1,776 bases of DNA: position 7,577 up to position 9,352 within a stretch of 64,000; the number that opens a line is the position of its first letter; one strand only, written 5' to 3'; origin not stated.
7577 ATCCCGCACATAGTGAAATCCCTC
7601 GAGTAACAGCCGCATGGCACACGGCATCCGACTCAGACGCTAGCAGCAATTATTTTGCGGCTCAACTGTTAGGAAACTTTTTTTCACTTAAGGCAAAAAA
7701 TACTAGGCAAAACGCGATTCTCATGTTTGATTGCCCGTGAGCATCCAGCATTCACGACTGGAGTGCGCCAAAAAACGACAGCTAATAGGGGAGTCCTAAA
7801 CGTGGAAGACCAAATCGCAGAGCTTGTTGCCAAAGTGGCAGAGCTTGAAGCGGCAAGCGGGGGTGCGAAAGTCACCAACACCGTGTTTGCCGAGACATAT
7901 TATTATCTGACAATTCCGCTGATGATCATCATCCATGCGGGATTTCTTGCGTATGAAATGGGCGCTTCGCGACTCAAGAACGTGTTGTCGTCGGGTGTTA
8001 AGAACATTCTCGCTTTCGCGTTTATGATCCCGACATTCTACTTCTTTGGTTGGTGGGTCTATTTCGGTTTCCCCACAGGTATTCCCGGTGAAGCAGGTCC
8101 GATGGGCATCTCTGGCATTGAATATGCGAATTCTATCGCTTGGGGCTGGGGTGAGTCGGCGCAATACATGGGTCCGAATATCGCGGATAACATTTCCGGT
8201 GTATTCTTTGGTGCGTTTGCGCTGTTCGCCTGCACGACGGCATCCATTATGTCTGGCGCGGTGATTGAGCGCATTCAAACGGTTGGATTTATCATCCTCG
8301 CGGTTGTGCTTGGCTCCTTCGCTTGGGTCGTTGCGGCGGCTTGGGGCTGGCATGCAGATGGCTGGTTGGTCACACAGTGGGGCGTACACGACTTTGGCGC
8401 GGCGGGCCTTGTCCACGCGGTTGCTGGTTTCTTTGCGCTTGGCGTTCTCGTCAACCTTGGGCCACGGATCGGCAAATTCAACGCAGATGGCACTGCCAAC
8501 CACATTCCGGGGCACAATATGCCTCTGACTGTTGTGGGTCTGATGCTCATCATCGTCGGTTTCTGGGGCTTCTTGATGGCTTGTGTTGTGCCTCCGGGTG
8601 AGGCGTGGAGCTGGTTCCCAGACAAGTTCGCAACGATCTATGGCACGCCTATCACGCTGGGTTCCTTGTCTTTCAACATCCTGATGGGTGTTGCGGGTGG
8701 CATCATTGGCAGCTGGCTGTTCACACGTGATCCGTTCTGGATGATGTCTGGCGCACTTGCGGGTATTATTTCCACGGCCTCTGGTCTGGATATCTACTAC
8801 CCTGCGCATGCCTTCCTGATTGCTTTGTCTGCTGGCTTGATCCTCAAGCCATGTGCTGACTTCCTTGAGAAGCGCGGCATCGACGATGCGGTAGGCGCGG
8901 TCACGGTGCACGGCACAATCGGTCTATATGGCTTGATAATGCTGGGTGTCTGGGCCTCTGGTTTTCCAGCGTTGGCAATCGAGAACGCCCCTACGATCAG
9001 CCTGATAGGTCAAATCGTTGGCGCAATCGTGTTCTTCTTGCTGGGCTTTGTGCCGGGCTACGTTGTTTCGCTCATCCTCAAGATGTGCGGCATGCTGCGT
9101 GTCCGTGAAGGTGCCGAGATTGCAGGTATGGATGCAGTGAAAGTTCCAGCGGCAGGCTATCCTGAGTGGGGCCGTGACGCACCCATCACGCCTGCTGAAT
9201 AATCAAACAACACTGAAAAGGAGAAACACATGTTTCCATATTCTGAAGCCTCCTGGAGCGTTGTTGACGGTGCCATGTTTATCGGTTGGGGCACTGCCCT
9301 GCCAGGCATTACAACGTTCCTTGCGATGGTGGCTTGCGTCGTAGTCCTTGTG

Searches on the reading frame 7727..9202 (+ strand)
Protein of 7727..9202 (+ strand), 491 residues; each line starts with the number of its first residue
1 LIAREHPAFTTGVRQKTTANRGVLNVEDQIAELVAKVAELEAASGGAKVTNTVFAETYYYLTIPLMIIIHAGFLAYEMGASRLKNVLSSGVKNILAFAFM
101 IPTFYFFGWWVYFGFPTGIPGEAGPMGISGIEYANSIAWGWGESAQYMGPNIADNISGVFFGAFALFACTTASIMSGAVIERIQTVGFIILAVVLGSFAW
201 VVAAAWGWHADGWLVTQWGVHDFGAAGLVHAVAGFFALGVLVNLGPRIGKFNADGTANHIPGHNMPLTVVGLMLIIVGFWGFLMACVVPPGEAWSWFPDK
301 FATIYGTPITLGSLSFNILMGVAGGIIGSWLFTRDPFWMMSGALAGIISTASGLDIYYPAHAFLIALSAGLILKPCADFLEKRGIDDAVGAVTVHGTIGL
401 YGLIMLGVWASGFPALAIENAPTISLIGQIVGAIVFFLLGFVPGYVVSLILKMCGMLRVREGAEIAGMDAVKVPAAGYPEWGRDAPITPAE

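Call 40: search_protein_families(library=pfam, proteins=[window:7727-9202:+], max_evalue=0.001)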
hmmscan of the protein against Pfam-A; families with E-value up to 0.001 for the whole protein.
window:7727-9202:+ (491 aa): 1 family
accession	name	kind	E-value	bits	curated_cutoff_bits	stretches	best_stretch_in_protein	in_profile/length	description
PF00909.26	Ammonium_transp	-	1.8e-54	185.4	23.2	1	65-473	9-394/399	Ammonium Transporter Family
